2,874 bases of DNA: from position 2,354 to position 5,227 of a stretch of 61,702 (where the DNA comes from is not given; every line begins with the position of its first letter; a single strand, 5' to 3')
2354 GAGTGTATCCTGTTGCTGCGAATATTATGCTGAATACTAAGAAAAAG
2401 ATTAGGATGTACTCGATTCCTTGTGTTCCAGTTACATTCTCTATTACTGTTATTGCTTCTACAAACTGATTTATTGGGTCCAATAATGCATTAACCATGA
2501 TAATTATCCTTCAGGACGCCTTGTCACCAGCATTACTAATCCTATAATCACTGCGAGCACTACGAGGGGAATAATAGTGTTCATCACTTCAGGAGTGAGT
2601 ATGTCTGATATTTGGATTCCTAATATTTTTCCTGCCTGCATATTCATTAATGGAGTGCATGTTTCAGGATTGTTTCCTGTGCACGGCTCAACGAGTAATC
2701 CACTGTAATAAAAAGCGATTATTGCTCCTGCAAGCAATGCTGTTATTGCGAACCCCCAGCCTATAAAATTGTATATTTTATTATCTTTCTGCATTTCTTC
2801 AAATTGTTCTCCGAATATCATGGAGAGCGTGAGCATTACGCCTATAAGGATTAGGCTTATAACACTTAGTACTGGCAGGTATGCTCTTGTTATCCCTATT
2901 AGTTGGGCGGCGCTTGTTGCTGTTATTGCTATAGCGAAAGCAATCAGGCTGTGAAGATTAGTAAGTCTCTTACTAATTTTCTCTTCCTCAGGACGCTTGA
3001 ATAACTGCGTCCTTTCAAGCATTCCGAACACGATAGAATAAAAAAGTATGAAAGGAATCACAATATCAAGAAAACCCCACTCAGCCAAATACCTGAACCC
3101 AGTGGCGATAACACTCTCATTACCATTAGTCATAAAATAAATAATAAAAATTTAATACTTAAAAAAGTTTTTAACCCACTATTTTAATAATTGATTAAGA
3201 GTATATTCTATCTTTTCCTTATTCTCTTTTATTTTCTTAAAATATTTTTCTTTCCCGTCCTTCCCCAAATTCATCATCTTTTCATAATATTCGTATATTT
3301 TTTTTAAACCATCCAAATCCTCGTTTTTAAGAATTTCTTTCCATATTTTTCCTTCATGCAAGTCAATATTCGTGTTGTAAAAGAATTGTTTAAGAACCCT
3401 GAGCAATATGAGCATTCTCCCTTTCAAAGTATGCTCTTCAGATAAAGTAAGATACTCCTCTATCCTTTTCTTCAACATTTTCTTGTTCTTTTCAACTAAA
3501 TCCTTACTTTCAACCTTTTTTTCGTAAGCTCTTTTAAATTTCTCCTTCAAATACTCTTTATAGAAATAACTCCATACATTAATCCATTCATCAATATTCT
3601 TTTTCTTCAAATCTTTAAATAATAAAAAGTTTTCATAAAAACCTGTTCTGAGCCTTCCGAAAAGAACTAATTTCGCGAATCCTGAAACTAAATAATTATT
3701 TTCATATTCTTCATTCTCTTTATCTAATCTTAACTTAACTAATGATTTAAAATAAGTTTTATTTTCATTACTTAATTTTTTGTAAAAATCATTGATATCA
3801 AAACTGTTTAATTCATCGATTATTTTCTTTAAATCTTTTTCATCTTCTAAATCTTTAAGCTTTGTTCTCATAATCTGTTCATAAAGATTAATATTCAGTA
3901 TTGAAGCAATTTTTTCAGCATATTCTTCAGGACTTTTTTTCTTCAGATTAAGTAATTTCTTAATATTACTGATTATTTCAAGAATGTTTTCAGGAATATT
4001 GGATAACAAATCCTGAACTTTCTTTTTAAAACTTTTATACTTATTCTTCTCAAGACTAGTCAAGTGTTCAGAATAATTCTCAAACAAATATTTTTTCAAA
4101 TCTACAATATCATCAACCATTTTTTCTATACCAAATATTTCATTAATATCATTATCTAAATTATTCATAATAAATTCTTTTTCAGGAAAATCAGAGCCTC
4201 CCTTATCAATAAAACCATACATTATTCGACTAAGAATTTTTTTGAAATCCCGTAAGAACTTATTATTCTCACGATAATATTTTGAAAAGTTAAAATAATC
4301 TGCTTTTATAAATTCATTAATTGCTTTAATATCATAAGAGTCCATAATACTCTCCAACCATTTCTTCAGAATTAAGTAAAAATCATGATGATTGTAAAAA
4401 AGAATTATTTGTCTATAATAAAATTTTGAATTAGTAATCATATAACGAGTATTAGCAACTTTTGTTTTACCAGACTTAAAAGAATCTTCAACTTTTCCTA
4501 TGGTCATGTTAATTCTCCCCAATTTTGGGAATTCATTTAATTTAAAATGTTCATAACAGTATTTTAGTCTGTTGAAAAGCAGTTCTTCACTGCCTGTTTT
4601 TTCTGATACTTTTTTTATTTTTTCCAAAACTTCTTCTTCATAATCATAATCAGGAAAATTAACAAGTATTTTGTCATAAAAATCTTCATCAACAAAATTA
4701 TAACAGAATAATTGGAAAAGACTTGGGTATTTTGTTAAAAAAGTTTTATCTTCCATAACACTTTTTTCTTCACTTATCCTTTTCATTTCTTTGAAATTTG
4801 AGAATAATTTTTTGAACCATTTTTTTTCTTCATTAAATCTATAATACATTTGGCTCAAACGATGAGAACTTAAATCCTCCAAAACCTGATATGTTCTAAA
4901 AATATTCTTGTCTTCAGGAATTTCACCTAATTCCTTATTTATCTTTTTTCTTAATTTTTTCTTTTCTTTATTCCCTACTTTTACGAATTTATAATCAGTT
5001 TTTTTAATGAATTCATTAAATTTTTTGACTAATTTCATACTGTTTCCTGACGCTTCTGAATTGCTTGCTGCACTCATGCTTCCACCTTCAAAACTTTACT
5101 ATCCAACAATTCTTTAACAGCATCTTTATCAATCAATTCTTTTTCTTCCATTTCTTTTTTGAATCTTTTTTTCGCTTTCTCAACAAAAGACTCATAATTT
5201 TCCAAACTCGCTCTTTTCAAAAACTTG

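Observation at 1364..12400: Seven-gene translationally coupled operon: three motif-less giant proteins bracketed by membrane proteins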

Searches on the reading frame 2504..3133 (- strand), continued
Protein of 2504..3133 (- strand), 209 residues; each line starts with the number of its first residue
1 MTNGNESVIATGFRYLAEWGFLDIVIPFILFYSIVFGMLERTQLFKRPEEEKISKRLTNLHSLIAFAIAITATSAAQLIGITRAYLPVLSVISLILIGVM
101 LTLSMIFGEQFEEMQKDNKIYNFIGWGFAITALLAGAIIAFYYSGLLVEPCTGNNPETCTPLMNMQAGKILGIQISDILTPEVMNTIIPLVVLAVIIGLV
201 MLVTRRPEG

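Call 81: fold_search(model_id=the predicted structure, library=pdb)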
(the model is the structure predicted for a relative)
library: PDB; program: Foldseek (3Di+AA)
matches with E <= 10: 22; with E <= 0.001: 0
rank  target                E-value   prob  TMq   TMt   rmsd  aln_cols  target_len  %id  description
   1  7ena_v                4.4e+00  0.12  0.26  0.38  30.0       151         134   10  TFIID-based PIC-Mediator holo-complex in pre-assembled state (pre-hPIC-MED) (released 2021-05-26)
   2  5dfe_QY               4.6e+00  0.09  0.20  0.13  17.1       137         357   12  70S termination complex containing E. coli RF2 (released 2016-10-12)
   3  6uuj_H                4.9e+00  0.06  0.21  0.25  25.6       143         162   12  Structure of PE5-PPE4-EspG3 complex from the type VII (ESX-3) secretion system, space group P212121 (released 2020-01-29)
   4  6rd4_M                5.8e+00  0.07  0.21  0.20  18.3       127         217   12  CryoEM structure of Polytomella F-ATP synthase, Full dimer, composite map (released 2019-07-03)
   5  6wk5_A                7.2e+00  0.10  0.26  0.44   7.7       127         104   13  Crystal structure of Gdx-Clo from Small Multidrug Resistance family of transporters (released 2020-10-28)
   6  5czp_QY               7.2e+00  0.08  0.21  0.13  18.1       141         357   14  70S termination complex containing E. coli RF2 (released 2016-10-12)
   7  8uoz_MODEL_1_B        7.6e+00  0.08  0.26  0.40   7.2       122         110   15  EmrE structure in the TPP-bound state (WT/E14Q heterodimer) (released 2024-05-29)
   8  3plt_C                7.6e+00  0.05  0.21  0.21  23.2       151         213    9  Crystal structure of Lsp1 from Saccharomyces cerevisiae (released 2011-06-22)
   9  6uuj_E                7.6e+00  0.04  0.21  0.25  25.8       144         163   12  Structure of PE5-PPE4-EspG3 complex from the type VII (ESX-3) secretion system, space group P212121 (released 2020-01-29)
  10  5mgp_z                8.1e+00  0.07  0.22  0.14  15.5       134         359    9  Structural basis for ArfA-RF2 mediated translation termination on stop-codon lacking mRNAs (released 2016-12-14)
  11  6zsi_D                8.1e+00  0.06  0.23  0.34  21.5       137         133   10  The mechanism of activation of the actin binding protein EHBP1 by Rab8 family members. (released 2020-09-02)
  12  8a1g_C                8.1e+00  0.03  0.15  0.17  26.8       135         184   11  Structure of the SNX1-SNX5 complex (released 2023-06-14)
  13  7xhb_Y                8.1e+00  0.03  0.19  0.12  13.4       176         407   15  Structure of the SecA/SecYE/proOmpA(4Y)-sfGFP complex with ADP (released 2023-01-11)
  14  9gsl_A                8.1e+00  0.02  0.16  0.12  15.4       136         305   14  Cryo-EM structure of human SLC35B1 in inward facing conformation (released 2025-05-21)
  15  9gy6_M                8.5e+00  0.04  0.22  0.14  26.7       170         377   13  Mycobacterial cytochrome bc1:aa3 with inhibitor (released 2025-04-09)
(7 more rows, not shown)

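Call 85: search_protein_families(library=pfam, proteins=[L002:2278-5385:+, L002:5386-9936:+, L007:5069-7336:+, L007:7333-9942:+, L017:1018-5469:+, L019:3716-7663:+, L019:7669-9396:+, L015:1720-3627:+, L008:1236-4391:+], max_evalue=0.01)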
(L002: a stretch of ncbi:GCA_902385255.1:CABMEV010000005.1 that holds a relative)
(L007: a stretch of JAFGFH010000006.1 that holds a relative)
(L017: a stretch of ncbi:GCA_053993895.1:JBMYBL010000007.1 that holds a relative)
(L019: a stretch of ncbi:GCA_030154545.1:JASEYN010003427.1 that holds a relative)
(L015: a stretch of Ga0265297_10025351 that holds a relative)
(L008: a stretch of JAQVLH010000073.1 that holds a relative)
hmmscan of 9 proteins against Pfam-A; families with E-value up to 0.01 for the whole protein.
L002:2278-5385:+ (1035 aa): 0 families

L002:5386-9936:+ (1516 aa): 0 families

L007:5069-7336:+ (755 aa): 0 families

L007:7333-9942:+ (869 aa): 1 family
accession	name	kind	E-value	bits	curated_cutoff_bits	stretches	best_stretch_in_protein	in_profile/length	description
PF00804.31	Syntaxin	-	0.0055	17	26.7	0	77-124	17-64/157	Syntaxin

L017:1018-5469:+ (1483 aa): 0 families

L019:3716-7663:+ (1315 aa): 2 families
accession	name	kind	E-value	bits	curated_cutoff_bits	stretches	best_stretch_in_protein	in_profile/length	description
PF02369.22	Big_1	-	0.00033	21.1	34.9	0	522-573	17-64/93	Bacterial Ig-like domain (group 1)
PF08385.17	DHC_N1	-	0.0027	16.8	28.3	1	1059-1201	171-308/562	Dynein heavy chain, N-terminal region 1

L019:7669-9396:+ (575 aa): 0 families

L015:1720-3627:+ (635 aa): 0 families

L008:1236-4391:+ (1051 aa): 0 families

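Call 89: search_protein_families(library=padloc, proteins=[L002:2278-5385:+, L002:5386-9936:+, L003:3361-7161:+, L003:7176-9911:+, L007:5069-7336:+, L007:7333-9942:+], max_evalue=0.01)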
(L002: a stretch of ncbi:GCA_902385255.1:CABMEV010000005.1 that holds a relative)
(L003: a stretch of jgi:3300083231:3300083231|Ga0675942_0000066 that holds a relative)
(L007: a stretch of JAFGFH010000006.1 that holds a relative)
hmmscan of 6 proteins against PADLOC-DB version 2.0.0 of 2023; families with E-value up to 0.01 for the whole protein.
L002:2278-5385:+ (1035 aa): 0 families

L002:5386-9936:+ (1516 aa): 0 families

L003:3361-7161:+ (1266 aa): 0 families

L003:7176-9911:+ (911 aa): 0 families

L007:5069-7336:+ (755 aa): 0 families

L007:7333-9942:+ (869 aa): 0 families

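Call 103: search_solved_structures(query=L003:15119-17161:+, max_evalue=1)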
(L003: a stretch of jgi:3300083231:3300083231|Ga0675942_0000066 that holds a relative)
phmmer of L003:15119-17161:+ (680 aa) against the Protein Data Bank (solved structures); distinct sequences matched with E-value up to 1: 2.
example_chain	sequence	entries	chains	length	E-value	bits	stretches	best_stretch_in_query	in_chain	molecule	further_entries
9tuf_A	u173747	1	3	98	0.8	11.8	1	173-228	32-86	PIDD-CC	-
2of5_H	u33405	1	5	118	0.81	11.8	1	173-232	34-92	Leucine-rich repeat and death domain-containing protein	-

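Call 104: search_protein_families(library=pfam, proteins=[L003:15119-17161:+, L002:15441-17504:+, L007:15222-17267:+, L002:11940-12665:-, L003:1087-1710:-], max_evalue=5)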
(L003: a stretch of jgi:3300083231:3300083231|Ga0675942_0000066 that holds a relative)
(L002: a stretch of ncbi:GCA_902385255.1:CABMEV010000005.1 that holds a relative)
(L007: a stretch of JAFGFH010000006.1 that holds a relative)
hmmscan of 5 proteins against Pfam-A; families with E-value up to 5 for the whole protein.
L003:15119-17161:+ (680 aa): 2 families
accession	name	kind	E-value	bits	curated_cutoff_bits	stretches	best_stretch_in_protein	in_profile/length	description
PF05393.16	Hum_adeno_E3A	-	0.015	15.9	22.9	1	584-630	17-59/100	Human adenovirus early E3A glycoprotein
PF25100.1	DUF7809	-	0.27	11.9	27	1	10-101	57-149/160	Domain of unknown function (DUF7809)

L002:15441-17504:+ (687 aa): 3 families
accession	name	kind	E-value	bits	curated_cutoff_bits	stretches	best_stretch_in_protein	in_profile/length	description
PF12805.13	FUSC-like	-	0.19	11.2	22.1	1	544-587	10-53/284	FUSC-like inner membrane protein yccS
PF13413.12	HTH_25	-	0.36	11.1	24.6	1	115-133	35-53/62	Helix-turn-helix domain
PF06705.16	SF-assemblin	-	1.1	9.1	30.6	0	37-74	137-174/247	SF-assemblin/beta giardin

L007:15222-17267:+ (681 aa): 2 families
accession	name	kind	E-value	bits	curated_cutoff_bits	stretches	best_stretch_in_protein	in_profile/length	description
PF15831.10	SMIM5_18_22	-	0.26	12.2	29.3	1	65-102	10-47/56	Small integral membrane protein 5/18/22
PF00015.26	MCPsignal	-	0.26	11.6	34.6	1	500-550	4-53/172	Methyl-accepting chemotaxis protein (MCP) signalling domain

L002:11940-12665:- (241 aa): 32 families (the best 25 are shown)
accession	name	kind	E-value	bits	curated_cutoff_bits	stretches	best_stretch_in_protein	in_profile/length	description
PF06160.17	EzrA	-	0.00064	18.6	39.6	1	143-209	67-134/557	Septation ring formation regulator, EzrA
PF07544.18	Med9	-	0.0032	17.9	26.9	1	150-202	18-69/80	RNA polymerase II transcription mediator complex subunit 9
PF09730.14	BicD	-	0.004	15.8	27.9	1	64-213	291-441/718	Microtubule-associated protein Bicaudal-D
PF23991.1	DUF7310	-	0.0062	17.4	40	1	142-170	28-56/83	Coiled-coil region of unknown function (DUF7310)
PF04513.17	Baculo_PEP_C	-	0.0081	16.7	38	1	153-215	25-92/140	Baculovirus polyhedron envelope protein, PEP, C terminus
PF10805.13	DUF2730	-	0.016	15.7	24.9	1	149-202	38-89/102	Protein of unknown function (DUF2730)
PF03153.18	TFIIA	-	0.026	14.9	36.2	1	36-135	157-247/415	Transcription factor IIA, alpha/beta subunit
PF14845.11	Glycohydro_20b2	-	0.03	15.5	27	1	65-179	13-89/130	beta-acetyl hexosaminidase like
PF04108.17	ATG17_like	-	0.032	14.1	43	1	116-201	110-180/355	Autophagy protein ATG17-like domain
PF22448.1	RepB_primase_C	-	0.033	14.5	26.1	1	25-44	12-31/54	RepB DNA-primase C-terminal helical domain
PF19745.5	FUT8_N_cat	-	0.064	12.5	27.6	1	83-212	79-199/499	Alpha-(1,6)-fucosyltransferase N- and catalytic domains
PF07926.17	TPR_MLP1_2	-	0.068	13.6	36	1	150-202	63-115/129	TPR/MLP1/MLP2-like protein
PF07160.18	SKA1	-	0.068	13.4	29.6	1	155-206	9-56/243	Spindle and kinetochore-associated protein 1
PF10473.14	CENP-F_leu_zip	-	0.094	13.2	34.5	1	119-202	53-138/140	Leucine-rich repeats of kinetochore protein Cenp-F/LEK1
PF16888.10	YwqH-like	-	0.11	13.2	33.7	0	178-202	83-107/123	YwqH-like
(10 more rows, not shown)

L003:1087-1710:- (207 aa): 0 families

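Call 112: find_related_loci(query=A1, collection=viral_contigs, flank=10000)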
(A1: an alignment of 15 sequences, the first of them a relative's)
Query A1 (209 aa) in viral_contigs; peptide patterns used: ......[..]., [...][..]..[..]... (x = any residue, [..] = any of these).
177 stretches matched a pattern, but none encodes a relative of the query by tblastn (E <= 1e-3).

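Call 116: search_solved_structures(query=A1, max_evalue=1)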
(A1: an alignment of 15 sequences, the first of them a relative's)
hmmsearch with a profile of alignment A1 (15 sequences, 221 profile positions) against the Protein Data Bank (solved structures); distinct sequences matched with E-value up to 1: 0.

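Call 117: search_protein_families(library=pfam, alignment_id=A1, max_evalue=0.1)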
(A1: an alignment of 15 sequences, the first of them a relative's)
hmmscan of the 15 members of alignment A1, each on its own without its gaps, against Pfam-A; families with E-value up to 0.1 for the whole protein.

A. member 1, P0002 (209 aa): 2 families
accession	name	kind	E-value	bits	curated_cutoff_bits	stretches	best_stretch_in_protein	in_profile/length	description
PF02659.21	Mntp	-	0.00062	20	24.4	1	22-113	39-130/152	Putative manganese efflux pump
PF24357.1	TMD0_ABC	-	0.054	14.1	27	1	21-104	24-107/159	ABC transporter TMD0 domain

B. families by the number of members that match (of 15 scanned): 4 families
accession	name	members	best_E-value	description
PF02659.21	Mntp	4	0.00056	Putative manganese efflux pump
PF10348.14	DUF2427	1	0.006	Domain of unknown function (DUF2427)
PF13160.11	DUF3995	1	0.0089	Protein of unknown function (DUF3995)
PF24357.1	TMD0_ABC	1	0.054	ABC transporter TMD0 domain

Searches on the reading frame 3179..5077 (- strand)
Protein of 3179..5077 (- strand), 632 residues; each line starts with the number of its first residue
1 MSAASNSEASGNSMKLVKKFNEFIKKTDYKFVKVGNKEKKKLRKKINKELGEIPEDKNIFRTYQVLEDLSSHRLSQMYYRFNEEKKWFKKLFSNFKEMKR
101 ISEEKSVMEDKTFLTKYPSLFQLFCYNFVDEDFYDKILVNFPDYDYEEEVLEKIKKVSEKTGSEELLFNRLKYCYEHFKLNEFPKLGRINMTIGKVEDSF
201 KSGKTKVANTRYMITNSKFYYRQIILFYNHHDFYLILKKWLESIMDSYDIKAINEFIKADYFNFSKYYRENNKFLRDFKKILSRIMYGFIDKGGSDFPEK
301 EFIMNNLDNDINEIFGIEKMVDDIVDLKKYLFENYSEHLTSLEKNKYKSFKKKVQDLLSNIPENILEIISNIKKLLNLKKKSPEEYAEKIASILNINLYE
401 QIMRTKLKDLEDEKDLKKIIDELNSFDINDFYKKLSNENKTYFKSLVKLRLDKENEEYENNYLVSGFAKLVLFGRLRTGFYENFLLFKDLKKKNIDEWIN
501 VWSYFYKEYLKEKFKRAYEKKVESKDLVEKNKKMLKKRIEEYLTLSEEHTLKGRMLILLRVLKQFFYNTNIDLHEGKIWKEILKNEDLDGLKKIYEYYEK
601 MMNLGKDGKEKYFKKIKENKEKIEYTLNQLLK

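Call 4: search_protein_families(library=pfam, proteins=[window:3179-5077:-], max_evalue=1)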
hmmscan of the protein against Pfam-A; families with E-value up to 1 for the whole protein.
window:3179-5077:- (632 aa): 1 family
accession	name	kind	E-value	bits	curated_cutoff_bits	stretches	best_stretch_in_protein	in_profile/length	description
PF00298.24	Ribosomal_L11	-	0.53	11.2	21.4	0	372-421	9-56/69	Ribosomal protein L11, RNA binding domain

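Call 12: search_protein_families(library=ncbifam, proteins=[window:3179-5077:-], max_evalue=0.1)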
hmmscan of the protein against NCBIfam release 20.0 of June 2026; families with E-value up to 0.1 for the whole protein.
window:3179-5077:- (632 aa): 0 families

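Call 13: search_protein_families(library=phrogs, proteins=[window:3179-5077:-], max_evalue=0.1)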
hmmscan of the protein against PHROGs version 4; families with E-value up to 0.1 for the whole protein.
window:3179-5077:- (632 aa): 0 families

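Call 16: search_solved_structures(query=window:3179-5077:-, max_evalue=1)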
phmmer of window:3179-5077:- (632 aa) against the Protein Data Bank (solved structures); distinct sequences matched with E-value up to 1: 0.

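Call 64: predict_structure(protein=window:3179-5077:-)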
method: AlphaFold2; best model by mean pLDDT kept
length: 632 residues; sequences in the alignment: 1
mean_pLDDT: 37.0   pTM: 0.20
mean pLDDT of the five models: 37.0, 34.2, 32.5, 31.8, 31.4
residues with pLDDT >= 90: 0; 70-90: 0; 50-70: 13; < 50: 619
segments of 3 or more residues with pLDDT < 50: 1-21, 23-39, 52-632
pLDDT, mean of each block of 10 residues (from residue 1): 36 45 45 44 52 42 37 35 34 37 43 39 39 34 36 40 41 40 34 32 32 29 30 39 40 37 35 39 37 39 34 32 35 38 42 38 36 38 34 32 32 34 33 33 31 31 30 31 33 39 37 35 41 45 42 39 36 35 39 37 41 42 35 32
secondary structure, 60 per line:
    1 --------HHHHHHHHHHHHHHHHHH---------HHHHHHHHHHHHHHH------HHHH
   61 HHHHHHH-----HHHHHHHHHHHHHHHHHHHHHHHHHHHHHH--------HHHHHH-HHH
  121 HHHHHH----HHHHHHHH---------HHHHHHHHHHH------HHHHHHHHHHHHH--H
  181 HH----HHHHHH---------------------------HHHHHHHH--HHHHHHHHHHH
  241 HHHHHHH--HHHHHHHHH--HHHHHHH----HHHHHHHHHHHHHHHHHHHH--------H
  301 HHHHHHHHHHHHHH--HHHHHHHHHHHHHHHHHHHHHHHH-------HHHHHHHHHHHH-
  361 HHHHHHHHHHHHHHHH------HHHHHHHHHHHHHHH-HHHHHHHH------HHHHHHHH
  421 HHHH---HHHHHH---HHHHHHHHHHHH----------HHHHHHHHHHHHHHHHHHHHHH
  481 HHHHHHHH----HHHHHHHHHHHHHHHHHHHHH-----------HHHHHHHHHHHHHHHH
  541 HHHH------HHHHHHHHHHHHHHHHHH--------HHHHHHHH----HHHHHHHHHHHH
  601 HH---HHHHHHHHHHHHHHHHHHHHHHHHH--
elements in order: H9-26 H36-50 H57-67 H73-102 H111-116 H118-126 H131-138 H148-158 H165-177 H187-192 H220-227 H230-247 H250-258 H261-267 H272-291 H300-314 H317-340 H348-359 H361-376 H383-397 H399-406 H413-424 H428-433 H437-448 H459-488 H493-513 H525-544 H551-568 H577-584 H589-602 H606-630

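Call 89: search_protein_families(library=padloc, proteins=[window:3179-5077:-], max_evalue=0.01)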
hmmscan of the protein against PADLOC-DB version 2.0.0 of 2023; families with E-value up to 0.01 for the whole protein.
window:3179-5077:- (632 aa): 0 families
